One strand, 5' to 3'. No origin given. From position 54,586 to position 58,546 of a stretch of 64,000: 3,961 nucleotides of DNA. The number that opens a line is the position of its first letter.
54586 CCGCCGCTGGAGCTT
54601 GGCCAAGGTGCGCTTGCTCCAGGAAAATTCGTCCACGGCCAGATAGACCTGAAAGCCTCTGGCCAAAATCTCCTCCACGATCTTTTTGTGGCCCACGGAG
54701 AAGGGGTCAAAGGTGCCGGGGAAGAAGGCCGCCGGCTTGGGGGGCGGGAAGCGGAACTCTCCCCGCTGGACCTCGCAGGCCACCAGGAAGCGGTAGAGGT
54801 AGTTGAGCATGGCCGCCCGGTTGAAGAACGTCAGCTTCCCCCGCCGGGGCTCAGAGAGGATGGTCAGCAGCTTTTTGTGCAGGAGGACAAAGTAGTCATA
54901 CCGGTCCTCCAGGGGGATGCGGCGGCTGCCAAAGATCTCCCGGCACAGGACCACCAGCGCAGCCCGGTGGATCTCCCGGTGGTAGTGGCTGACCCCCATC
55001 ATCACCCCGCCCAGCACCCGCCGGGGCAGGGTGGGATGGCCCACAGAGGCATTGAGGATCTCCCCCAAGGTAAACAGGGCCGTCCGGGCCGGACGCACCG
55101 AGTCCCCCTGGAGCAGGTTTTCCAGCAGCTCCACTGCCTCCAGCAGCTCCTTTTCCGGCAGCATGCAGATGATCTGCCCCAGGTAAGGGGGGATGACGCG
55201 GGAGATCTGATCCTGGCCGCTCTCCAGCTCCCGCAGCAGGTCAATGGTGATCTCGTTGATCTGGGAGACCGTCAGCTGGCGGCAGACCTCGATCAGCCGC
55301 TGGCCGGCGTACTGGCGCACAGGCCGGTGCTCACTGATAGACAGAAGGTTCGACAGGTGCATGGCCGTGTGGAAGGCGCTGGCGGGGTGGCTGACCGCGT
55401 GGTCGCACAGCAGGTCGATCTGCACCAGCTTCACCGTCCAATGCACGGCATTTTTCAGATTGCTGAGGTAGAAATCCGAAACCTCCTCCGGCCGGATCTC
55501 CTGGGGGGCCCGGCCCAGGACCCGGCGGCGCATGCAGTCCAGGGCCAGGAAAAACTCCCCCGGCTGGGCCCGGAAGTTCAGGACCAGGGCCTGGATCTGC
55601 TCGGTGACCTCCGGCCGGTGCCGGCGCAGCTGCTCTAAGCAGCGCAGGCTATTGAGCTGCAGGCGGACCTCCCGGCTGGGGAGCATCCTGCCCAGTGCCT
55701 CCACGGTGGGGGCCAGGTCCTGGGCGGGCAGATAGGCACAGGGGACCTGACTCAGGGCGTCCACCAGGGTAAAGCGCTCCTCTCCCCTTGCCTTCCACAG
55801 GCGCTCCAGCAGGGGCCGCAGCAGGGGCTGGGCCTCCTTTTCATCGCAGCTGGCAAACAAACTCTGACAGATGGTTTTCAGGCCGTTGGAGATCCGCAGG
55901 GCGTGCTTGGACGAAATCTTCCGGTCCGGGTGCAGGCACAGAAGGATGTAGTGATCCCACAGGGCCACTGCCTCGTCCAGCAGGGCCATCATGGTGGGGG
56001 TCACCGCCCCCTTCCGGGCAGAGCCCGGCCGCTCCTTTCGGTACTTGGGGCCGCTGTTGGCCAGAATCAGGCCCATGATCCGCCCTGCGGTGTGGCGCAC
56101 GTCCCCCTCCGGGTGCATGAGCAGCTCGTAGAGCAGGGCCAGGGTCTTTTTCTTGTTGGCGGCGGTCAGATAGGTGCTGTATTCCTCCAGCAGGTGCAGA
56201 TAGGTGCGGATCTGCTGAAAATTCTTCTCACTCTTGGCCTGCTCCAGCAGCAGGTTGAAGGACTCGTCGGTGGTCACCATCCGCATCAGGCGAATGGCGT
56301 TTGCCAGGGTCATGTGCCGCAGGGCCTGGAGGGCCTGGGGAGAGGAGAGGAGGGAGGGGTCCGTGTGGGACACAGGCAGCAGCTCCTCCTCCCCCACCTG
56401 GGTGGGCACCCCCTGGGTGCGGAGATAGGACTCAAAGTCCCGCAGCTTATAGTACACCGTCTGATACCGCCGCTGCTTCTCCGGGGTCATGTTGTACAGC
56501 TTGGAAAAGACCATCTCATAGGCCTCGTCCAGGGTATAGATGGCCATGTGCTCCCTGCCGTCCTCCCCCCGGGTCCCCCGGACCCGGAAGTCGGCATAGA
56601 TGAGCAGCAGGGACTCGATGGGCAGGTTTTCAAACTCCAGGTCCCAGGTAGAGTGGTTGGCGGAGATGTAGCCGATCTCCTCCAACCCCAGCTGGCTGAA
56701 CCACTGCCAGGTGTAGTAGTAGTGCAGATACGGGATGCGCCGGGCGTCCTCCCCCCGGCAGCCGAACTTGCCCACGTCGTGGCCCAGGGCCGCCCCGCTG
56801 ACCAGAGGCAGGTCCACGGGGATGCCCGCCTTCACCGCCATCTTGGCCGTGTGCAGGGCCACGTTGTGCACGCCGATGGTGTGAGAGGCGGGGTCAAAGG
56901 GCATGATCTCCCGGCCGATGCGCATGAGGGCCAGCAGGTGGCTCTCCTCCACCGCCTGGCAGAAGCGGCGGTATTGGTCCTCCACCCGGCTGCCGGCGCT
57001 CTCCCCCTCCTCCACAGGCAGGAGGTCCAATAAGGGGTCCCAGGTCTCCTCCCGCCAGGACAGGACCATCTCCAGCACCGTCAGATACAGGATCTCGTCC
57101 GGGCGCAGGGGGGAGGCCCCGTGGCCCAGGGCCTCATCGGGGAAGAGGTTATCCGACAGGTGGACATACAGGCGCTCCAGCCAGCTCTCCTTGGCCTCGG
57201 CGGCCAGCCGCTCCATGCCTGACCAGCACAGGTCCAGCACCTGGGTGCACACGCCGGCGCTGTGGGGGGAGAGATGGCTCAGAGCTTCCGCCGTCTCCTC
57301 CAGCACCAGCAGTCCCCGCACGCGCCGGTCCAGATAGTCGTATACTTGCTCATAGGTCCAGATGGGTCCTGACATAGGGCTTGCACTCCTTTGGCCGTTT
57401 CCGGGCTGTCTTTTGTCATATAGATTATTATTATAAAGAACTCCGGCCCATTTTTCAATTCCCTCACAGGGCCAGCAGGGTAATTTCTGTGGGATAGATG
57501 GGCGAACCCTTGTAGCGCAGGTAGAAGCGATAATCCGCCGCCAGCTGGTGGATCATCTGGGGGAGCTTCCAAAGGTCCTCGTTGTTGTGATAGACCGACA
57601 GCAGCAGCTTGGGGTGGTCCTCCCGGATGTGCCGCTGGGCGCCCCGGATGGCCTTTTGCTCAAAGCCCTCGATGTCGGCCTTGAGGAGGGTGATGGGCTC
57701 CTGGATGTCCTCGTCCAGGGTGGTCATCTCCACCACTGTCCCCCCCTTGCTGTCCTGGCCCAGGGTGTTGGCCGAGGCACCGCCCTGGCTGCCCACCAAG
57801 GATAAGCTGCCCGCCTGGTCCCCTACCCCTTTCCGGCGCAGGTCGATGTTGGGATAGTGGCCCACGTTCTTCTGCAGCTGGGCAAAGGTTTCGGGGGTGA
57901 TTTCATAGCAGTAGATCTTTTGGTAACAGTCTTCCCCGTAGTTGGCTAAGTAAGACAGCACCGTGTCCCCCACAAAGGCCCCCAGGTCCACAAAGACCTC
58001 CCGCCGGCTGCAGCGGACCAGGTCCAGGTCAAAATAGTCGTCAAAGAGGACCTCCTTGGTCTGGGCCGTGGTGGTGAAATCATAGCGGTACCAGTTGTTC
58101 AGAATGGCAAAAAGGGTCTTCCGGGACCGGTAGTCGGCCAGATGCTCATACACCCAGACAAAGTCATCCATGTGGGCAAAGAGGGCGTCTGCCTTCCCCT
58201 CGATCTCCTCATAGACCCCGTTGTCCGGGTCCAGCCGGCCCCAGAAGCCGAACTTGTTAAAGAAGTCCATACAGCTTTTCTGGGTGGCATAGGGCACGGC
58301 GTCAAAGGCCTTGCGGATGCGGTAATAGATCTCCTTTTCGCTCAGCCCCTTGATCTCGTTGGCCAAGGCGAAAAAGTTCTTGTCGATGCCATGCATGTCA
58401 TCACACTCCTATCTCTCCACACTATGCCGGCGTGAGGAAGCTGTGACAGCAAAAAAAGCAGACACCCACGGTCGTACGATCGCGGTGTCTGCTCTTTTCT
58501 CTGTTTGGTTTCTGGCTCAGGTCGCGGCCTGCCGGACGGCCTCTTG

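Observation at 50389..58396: Orphan operon built around a 1,565-aa HD / NadD-like nucleotidyltransferase / GNAT-like / PRTase-like fusion protein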

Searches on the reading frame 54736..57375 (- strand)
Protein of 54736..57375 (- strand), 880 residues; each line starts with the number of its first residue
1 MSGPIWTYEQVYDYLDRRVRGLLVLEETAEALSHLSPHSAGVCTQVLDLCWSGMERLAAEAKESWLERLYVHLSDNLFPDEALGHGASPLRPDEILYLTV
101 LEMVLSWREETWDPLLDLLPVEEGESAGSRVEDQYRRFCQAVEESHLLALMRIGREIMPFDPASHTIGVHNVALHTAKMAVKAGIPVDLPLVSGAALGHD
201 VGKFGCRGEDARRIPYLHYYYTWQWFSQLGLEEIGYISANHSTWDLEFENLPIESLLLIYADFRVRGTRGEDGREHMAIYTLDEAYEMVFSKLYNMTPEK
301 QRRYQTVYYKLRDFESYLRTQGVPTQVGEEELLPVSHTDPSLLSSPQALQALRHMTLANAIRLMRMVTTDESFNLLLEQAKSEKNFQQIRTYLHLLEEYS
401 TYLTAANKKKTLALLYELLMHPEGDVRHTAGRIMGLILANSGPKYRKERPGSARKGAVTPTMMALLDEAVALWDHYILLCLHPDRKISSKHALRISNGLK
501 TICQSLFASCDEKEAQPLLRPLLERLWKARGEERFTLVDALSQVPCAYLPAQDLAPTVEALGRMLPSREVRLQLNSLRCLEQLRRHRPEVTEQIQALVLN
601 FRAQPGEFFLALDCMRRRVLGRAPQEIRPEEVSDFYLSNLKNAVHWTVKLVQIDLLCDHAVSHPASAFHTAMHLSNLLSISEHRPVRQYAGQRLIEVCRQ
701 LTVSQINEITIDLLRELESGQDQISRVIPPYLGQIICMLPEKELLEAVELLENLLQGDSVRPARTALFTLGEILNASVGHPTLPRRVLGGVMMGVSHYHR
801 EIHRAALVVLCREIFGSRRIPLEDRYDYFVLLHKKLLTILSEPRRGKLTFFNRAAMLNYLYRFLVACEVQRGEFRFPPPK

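Call 29: search_solved_structures(query=A2, max_evalue=1, show_alignments=2)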
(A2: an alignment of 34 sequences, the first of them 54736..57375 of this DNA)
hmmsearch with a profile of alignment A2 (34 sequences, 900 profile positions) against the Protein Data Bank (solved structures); distinct sequences matched with E-value up to 1: 9.
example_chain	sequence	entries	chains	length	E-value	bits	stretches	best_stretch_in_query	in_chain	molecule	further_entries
8vvy_C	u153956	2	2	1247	0.017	16.8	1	682-833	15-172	Cullin-associated NEDD8-dissociated protein 2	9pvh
3uit_A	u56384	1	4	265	0.055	15.1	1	48-171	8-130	InaD-like protein, MAGUK p55 subfamily member 5, Protein lin-7 homolog B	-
5a6l_A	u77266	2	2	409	0.12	14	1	309-376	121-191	CARBOHYDRATE BINDING FAMILY 6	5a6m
4ckq_A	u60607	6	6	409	0.12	14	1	309-376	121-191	CARBOHYDRATE BINDING FAMILY 6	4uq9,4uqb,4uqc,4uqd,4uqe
9rdg_A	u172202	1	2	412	0.12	13.9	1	309-376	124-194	Carbohydrate binding family 6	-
5mfd_A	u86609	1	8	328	0.54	11.8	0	553-614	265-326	YIIIM''6AII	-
4uqa_A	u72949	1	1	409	0.58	11.7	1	309-375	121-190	CARBOHYDRATE BINDING FAMILY 6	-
9o5h_A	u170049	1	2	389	0.61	11.6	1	309-373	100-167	Xylanase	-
7xvk_A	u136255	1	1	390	0.82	11.2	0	527-655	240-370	Serine/threonine-protein phosphatase 2A 65 kDa regulatory subunit A beta isoform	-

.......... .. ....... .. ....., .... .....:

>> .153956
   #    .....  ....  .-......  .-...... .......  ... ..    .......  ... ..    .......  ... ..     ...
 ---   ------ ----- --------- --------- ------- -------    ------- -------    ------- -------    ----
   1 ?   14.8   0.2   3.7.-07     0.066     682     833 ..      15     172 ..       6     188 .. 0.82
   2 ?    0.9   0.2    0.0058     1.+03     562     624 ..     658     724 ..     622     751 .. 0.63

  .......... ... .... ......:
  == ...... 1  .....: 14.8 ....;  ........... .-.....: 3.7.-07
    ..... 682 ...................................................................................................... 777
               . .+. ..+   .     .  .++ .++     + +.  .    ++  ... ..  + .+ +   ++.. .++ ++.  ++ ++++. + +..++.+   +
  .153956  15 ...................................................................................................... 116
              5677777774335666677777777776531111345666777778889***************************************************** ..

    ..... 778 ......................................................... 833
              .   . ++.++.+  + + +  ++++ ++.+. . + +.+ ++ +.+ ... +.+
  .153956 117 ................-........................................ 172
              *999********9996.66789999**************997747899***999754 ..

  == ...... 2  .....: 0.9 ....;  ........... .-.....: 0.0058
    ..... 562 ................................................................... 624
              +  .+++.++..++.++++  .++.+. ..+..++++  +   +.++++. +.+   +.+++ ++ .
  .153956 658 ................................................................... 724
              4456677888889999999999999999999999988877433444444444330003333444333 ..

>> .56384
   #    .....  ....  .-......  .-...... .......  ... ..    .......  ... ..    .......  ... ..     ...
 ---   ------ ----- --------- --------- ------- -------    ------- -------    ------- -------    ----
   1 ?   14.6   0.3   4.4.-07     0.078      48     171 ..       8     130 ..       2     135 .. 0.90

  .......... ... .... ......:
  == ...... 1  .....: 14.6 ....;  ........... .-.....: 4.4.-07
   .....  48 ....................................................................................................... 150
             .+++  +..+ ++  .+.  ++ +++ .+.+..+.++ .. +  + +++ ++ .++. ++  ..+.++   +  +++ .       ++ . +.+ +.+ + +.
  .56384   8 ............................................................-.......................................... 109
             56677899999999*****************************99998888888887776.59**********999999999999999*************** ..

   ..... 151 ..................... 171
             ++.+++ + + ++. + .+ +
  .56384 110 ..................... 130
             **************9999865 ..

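Call 43: predict_structure(alignment_id=A5)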
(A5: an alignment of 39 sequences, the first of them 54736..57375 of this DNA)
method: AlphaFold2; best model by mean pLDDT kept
length: 880 residues; sequences in the alignment: 39
mean_pLDDT: 87.8   pTM: 0.86
mean pLDDT of the five models: 87.8, 87.3, 85.9, 85.7, 84.0
residues with pLDDT >= 90: 495; 70-90: 337; 50-70: 29; < 50: 19
segments of 3 or more residues with pLDDT < 50: 443-446, 453-462
pLDDT, mean of each block of 10 residues (from residue 1): 69 85 84 89 94 83 92 92 85 93 86 91 87 94 94 91 94 97 94 95 84 75 88 86 66 91 91 90 88 71 88 95 90 91 92 92 81 82 83 84 79 93 89 90 51 44 65 93 88 93 92 85 95 93 93 95 93 95 94 95 89 94 86 92 91 94 94 94 90 96 97 88 81 95 95 90 93 87 91 89 89 91 93 88 71 84 92 85
secondary structure, 60 per line:
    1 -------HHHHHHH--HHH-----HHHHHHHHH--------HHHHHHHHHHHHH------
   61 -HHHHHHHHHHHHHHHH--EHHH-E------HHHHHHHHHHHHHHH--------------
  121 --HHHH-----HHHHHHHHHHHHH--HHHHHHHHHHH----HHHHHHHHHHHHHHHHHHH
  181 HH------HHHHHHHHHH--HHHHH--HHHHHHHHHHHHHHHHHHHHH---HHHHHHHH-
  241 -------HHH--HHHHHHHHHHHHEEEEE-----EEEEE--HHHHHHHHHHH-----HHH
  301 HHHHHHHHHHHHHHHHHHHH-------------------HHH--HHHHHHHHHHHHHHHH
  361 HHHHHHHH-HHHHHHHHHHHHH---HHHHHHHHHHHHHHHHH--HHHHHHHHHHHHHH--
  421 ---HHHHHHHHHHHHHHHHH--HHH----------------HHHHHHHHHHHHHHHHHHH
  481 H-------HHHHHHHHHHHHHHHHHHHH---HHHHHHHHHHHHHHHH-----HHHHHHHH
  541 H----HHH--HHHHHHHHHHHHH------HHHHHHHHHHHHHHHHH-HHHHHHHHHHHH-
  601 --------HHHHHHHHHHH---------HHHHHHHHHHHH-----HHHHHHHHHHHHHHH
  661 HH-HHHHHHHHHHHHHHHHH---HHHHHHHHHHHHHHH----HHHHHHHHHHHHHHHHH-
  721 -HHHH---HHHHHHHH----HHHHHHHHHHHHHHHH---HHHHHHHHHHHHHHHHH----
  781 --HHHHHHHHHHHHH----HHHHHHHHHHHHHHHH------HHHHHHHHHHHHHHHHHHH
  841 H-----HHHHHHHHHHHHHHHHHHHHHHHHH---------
elements in order (helices of 4 or more, strands of 3 or more residues): H8-14 H25-33 H42-54 H62-77 H92-106 H123-126 H132-144 H147-157 H162-182 H189-198 H201-205 H208-228 H232-239 H253-264 E265-269 E275-279 H282-292 H298-320 H345-368 H370-382 H386-402 H405-418 H424-440 H462-481 H489-508 H512-527 H533-541 H551-563 H570-586 H588-599 H609-619 H629-640 H646-662 H664-680 H684-698 H703-719 H722-725 H729-736 H741-756 H760-776 H783-795 H800-815 H822-841 H847-871
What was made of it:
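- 54751..56370 (-): HEAT/ARM-type alpha-solenoid (aa ~336-875). Call 43: all-helical AF2 model, pLDDT 88.
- On HD phosphohydrolase superfamily (PF01966): The region is helical in the model (call 43).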

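Call 46: fold_search(model_id=the predicted structure, library=pdb)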
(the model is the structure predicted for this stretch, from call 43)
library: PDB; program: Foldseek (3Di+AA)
matches with E <= 10: 1434; with E <= 0.001: 305
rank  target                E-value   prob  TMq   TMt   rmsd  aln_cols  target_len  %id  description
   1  4rv1_D                3.0e-06  1.00  0.18  0.30  16.6       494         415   14  Crystal Structure of Engineered Protein. Northeast Structural Genomics Consortium (NESG) Target OR497. (released 2014-12-10)
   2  4rv1_A                3.2e-06  1.00  0.18  0.31  16.1       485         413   15  Crystal Structure of Engineered Protein. Northeast Structural Genomics Consortium (NESG) Target OR497. (released 2014-12-10)
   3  4rv1_B                5.8e-06  1.00  0.18  0.30  16.5       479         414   15  Crystal Structure of Engineered Protein. Northeast Structural Genomics Consortium (NESG) Target OR497. (released 2014-12-10)
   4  4rv1_C                6.0e-06  1.00  0.18  0.31  16.3       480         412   16  Crystal Structure of Engineered Protein. Northeast Structural Genomics Consortium (NESG) Target OR497. (released 2014-12-10)
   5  6s9o_C                8.3e-06  1.00  0.18  0.35  11.9       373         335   16  Designed Armadillo Repeat protein internal Lock1 fused to target peptide KRKRKLKFKR (released 2020-02-19)
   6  4rv1_F                1.0e-05  1.00  0.17  0.29  16.6       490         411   15  Crystal Structure of Engineered Protein. Northeast Structural Genomics Consortium (NESG) Target OR497. (released 2014-12-10)
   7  8cdj_D                1.0e-05  1.00  0.18  0.19  27.6       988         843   13  CAND1 b-hairpin++-SCF-SKP2 CAND1 rolling SCF engaged (released 2023-04-19)
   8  8uwb_D                1.1e-05  1.00  0.23  0.33  21.1       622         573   12  Crystal structure of PP2A PPP2R1A-PPP2CA-PPP2R5E phosphatase. (released 2024-04-17)
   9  2pf4_C                1.1e-05  1.00  0.22  0.31  22.8       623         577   12  Crystal structure of the full-length simian virus 40 small t antigen complexed with the protein phosphatase 2A Aalpha  (released 2007-08-07)
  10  5mfm_C                1.2e-05  1.00  0.13  0.25  16.3       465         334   14  Designed armadillo repeat protein peptide fusion YIIIM6AII_GS11_(KR)5 (released 2017-09-13)
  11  7evn_C                1.2e-05  1.00  0.21  0.22  26.2       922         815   11  The cryo-EM structure of the DDX42-SF3b complex (released 2022-08-03)
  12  5mfm_A                1.4e-05  1.00  0.18  0.36  12.0       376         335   17  Designed armadillo repeat protein peptide fusion YIIIM6AII_GS11_(KR)5 (released 2017-09-13)
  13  5mfl_A                1.6e-05  1.00  0.17  0.34  12.2       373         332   17  Designed armadillo repeat protein (KR)5_GS10_YIIIM6AII (released 2017-09-13)
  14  7zbw_D                2.2e-05  1.00  0.18  0.19  28.1       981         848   13  CAND1-SCF-SKP2 CAND1 rolling-2 SCF engaged (released 2023-04-19)
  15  9mf5_A                2.3e-05  1.00  0.23  0.33  21.4       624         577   12  CryoEM structure of the Protein Phosphatase 2A (Abeta-B56gamma-Calpha) holoenzyme complex (released 2025-07-09)
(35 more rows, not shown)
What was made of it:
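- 54751..56370 (-): Call 46: Foldseek hits to PP2A-A, CAND1, importins and designed armadillo proteins, E ~1e-5.
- Checked: Residues ~345-870 are a HEAT/ARM solenoid (call 46).
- HEAT repeats are typical protein-binding scaffolds (call 46).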

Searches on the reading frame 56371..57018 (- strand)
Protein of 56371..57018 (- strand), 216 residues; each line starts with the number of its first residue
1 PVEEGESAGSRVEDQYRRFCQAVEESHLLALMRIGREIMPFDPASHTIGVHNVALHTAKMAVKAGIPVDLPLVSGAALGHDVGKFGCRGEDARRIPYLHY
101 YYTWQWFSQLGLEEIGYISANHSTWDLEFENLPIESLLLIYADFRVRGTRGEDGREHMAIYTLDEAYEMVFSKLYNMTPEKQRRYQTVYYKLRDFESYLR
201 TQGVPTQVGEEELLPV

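Call 52: search_protein_families(library=pfam, alignment_id=A8, max_evalue=10)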
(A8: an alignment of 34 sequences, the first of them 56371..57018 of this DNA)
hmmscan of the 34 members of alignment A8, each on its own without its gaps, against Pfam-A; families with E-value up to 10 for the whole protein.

A. member 1, window:56371-57018:- (216 aa): 1 family
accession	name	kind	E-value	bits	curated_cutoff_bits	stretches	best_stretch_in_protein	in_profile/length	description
PF01966.28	HD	-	0.074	13.8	22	1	52-89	7-43/116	HD domain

B. families by the number of members that match (of 34 scanned): 7 families
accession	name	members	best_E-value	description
PF01966.28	HD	33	4.7e-07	HD domain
PF00975.26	Thioesterase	4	3.1e-05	Thioesterase domain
PF25398.1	CUX1_N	2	0.055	CUX1-like, N-terminal tRNA-binding arm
PF18019.7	Cas3_HD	1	0.11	Cas3, HD domain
PF05139.19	Erythro_esteras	1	0.14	Erythromycin esterase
PF21660.3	MCP_C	1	0.15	Filamentous archaeal viruses coat protein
PF13580.11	SIS_2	1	0.19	SIS domain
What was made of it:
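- On HD phosphohydrolase superfamily (PF01966): However, 33 of 34 family members hit the HD model, best E 4.7e-7 (call 52).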

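Call 93: search_protein_families(library=ncbifam, alignment_id=A8, max_evalue=1)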
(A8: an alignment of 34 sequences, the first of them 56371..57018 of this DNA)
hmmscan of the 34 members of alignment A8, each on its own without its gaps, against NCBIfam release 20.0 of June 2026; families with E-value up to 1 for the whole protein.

A. member 1, window:56371-57018:- (216 aa): 4 families
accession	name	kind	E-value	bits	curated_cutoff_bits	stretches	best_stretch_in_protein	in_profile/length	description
NF045665.1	NTPtran_DVU1551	equivalog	0.00084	18.5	315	1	40-150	215-315/359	DVU_1551 family NTP transferase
TIGR00295.1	TIGR00295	hypoth_equivalog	0.0058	16.4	172.35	1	45-85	16-56/164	TIGR00295 family protein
TIGR00277.1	HDIG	domain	0.0079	16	27.6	1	45-85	7-42/84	HDIG domain-containing metalloprotein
TIGR02578.2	cas_TM1811_Csm1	equivalog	0.023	13.3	170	1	76-196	7-119/753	type III-A CRISPR-associated protein Cas10/Csm1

B. families by the number of members that match (of 34 scanned): 19 families
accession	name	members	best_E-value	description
NF045665.1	NTPtran_DVU1551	34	1.7e-08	DVU_1551 family NTP transferase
TIGR00295.1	TIGR00295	31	1.3e-05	TIGR00295 family protein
TIGR00277.1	HDIG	27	7.9e-05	HDIG domain-containing metalloprotein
TIGR02578.2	cas_TM1811_Csm1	18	0.00016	type III-A CRISPR-associated protein Cas10/Csm1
TIGR01596.1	cas3_HD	14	0.013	CRISPR-associated endonuclease Cas3''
NF009343.0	PRK12703.1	4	0.01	tRNA (cytidine(56)-2'-O)-methyltransferase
NF002829.0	PRK03007.1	4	0.033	deoxyguanosinetriphosphate triphosphohydrolase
TIGR01353.1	dGTP_triPase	3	0.015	dGTP triphosphohydrolase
TIGR03276.1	Phn-HD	3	0.075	phosphonate degradation HD-domain oxygenase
TIGR02628.1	fuculo_kin_coli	2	0.0059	L-fuculokinase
TIGR03238.1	dnd_assoc_3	1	0.016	DNA phosphorothioation-dependent restriction protein DptF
NF038084.1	DHCW_cupin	1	0.017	DHCW motif cupin fold protein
NF002805.0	PRK02947.1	1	0.024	sugar isomerase domain-containing protein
NF002205.0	PRK01096.1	1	0.032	deoxyguanosinetriphosphate triphosphohydrolase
NF053512.1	nitric_RR_NosR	1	0.034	response regulator c-di-GMP phosphodiesterase, NosR family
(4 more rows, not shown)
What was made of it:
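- The HD domain shows weak similarity to the Cas10 and Cas3 HD models in some members (call 93).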

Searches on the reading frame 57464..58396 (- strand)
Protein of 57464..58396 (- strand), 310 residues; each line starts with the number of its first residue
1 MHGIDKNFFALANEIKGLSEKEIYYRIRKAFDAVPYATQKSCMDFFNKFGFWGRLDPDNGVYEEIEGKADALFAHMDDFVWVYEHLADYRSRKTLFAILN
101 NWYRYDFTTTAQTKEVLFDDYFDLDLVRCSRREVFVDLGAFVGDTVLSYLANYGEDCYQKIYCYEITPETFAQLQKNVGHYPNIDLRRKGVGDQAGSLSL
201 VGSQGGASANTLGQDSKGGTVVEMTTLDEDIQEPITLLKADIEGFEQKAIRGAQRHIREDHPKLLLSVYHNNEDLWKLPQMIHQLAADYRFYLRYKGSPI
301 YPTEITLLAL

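Call 3: search_protein_families(library=pfam, proteins=[window:57464-58396:-], max_evalue=0.1)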
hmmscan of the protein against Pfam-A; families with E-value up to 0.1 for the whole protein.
window:57464-58396:- (310 aa): 1 family
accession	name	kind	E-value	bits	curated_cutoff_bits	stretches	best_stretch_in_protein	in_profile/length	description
PF05050.19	Methyltransf_21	-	1.4e-11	45.3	22.7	1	137-288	1-170/173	Methyltransferase FkbM domain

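Call 4: search_protein_families(library=ncbifam, proteins=[window:57464-58396:-], max_evalue=0.1)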
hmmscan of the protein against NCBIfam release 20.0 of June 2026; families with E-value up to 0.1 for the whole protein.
window:57464-58396:- (310 aa): 1 family
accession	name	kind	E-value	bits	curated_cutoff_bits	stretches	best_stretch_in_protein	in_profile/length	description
TIGR01444.1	fkbM_fam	subfamily_domain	8.5e-18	65.2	37.7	1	134-268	1-142/143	FkbM family methyltransferase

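Call 96: search_protein_families(library=padloc, proteins=[window:57464-58396:-], max_evalue=0.01)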
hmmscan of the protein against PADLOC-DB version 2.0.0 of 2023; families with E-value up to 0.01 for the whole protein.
window:57464-58396:- (310 aa): 1 family
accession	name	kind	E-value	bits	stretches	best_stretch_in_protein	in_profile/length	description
PDLC04879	PDC-S05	-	0.00039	18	1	117-188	167-238/285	-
